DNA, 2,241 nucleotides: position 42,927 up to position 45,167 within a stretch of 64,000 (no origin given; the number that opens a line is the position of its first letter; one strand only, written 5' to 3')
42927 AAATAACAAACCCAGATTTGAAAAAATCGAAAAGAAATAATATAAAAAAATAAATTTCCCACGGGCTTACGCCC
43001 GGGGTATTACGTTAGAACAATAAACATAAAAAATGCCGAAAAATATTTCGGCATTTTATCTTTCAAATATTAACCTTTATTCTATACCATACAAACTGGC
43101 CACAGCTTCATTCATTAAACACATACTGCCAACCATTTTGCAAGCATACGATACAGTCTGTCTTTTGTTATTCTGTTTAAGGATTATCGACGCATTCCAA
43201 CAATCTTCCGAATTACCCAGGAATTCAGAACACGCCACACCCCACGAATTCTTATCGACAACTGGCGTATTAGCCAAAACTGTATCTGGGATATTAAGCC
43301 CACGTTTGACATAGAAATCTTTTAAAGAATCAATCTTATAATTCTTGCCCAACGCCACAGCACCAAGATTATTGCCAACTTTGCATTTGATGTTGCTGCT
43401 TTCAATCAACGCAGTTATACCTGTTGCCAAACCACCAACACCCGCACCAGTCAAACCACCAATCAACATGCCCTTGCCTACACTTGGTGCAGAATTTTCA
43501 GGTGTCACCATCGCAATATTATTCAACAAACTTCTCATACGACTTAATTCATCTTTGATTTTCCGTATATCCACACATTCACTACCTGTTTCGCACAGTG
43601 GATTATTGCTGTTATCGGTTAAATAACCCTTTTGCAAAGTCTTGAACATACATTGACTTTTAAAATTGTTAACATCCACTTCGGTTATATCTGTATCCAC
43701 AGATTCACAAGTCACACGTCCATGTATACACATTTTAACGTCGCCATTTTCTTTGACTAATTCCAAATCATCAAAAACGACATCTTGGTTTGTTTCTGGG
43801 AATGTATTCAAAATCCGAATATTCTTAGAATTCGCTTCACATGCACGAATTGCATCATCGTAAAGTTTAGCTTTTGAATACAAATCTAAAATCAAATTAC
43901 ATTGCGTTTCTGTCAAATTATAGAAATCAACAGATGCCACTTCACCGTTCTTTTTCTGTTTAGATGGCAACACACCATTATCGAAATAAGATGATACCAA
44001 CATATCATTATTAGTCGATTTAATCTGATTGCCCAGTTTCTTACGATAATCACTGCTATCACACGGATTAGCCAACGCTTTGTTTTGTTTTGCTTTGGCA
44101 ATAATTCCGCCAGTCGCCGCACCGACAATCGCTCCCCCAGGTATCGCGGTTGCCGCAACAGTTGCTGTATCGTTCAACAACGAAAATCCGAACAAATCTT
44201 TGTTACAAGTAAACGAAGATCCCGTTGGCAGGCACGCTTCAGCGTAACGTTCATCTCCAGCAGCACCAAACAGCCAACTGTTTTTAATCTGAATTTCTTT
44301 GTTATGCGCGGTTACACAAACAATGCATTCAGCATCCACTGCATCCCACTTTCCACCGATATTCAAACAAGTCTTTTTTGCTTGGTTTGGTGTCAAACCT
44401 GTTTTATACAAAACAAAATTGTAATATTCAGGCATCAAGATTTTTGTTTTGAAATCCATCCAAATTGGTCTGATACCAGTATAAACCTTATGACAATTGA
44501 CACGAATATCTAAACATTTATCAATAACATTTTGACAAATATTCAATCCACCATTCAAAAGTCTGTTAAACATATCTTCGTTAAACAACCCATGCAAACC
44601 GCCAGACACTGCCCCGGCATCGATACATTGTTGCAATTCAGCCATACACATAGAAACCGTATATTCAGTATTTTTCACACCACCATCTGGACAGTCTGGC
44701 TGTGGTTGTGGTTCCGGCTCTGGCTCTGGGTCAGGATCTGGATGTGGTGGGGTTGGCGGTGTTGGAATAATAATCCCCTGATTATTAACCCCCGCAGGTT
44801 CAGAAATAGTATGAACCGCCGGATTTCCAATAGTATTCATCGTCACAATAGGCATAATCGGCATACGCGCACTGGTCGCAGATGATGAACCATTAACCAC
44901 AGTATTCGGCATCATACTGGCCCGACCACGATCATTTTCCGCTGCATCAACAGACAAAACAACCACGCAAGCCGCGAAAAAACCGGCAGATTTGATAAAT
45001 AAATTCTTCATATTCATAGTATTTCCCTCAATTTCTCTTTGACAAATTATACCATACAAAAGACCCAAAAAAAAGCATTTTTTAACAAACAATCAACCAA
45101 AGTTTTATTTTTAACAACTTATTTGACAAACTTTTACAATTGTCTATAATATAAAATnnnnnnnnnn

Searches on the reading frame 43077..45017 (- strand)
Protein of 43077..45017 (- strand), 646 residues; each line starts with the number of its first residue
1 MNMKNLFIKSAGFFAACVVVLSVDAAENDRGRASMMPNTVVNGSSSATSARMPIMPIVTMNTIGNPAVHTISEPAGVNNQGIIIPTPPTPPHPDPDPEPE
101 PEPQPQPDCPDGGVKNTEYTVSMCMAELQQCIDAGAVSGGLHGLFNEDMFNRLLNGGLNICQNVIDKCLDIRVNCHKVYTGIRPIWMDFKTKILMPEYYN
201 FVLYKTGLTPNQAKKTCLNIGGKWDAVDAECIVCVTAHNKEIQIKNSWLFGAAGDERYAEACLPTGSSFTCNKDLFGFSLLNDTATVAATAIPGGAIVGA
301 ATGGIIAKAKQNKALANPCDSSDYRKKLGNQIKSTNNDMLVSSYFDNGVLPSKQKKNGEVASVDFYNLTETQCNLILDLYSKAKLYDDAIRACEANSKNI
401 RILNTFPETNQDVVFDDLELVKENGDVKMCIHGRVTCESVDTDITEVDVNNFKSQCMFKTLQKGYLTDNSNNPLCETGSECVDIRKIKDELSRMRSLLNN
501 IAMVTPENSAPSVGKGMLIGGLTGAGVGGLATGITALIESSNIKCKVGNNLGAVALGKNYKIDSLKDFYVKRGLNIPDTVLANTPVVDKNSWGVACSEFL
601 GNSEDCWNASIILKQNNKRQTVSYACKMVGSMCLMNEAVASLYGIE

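Call 8: search_protein_families(library=ncbifam, proteins=[window:43077-45017:-], max_evalue=1)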
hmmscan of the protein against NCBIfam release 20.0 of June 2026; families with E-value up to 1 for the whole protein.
window:43077-45017:- (646 aa): 1 family
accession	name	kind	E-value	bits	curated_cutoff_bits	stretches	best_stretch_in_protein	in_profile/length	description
TIGR03789.1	pdsO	hypoth_equivalog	0.094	12.4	152.2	1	290-320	57-88/243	sortase-associated OmpA-like protein PdsO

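Call 33: search_protein_families(library=pfam, proteins=[window:43077-45017:-], max_evalue=0.01)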
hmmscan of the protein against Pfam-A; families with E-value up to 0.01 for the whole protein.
window:43077-45017:- (646 aa): 0 families

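Call 80: search_protein_families(library=padloc, proteins=[window:43077-45017:-], max_evalue=1)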
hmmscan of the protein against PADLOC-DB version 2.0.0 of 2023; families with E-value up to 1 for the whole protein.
window:43077-45017:- (646 aa): 0 families

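Call 81: search_protein_families(library=phrogs, proteins=[window:43077-45017:-], max_evalue=1)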
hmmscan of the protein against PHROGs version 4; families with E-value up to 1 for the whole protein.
window:43077-45017:- (646 aa): 1 family
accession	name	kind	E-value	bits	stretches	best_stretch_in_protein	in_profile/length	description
phrog_37896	-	unknown function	0.27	12.3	1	488-552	19-83/141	-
